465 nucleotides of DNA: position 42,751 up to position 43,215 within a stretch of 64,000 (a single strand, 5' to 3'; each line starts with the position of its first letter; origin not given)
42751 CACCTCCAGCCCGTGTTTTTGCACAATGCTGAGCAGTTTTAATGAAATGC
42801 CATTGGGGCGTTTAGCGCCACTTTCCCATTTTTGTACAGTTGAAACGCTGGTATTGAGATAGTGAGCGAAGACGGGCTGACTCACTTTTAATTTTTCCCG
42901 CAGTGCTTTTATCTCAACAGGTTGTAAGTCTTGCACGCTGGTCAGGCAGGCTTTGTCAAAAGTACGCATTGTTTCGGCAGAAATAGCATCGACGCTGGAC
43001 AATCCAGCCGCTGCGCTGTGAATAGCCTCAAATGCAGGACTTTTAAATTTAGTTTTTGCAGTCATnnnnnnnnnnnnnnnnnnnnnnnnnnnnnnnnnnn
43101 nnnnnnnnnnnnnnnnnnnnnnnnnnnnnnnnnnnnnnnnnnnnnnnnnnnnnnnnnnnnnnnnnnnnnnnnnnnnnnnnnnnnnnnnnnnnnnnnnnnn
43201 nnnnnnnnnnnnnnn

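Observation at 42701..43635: Toxin-antitoxin-like pair inserted between yicN and nepI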

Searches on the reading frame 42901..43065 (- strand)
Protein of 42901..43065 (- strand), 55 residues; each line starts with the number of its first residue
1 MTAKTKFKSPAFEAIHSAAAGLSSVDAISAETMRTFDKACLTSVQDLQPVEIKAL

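Call 77: search_solved_structures(query=window:42901-43065:-, max_evalue=10, show_alignments=3)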
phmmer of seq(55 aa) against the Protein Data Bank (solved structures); distinct sequences matched with E-value up to 10: 0.
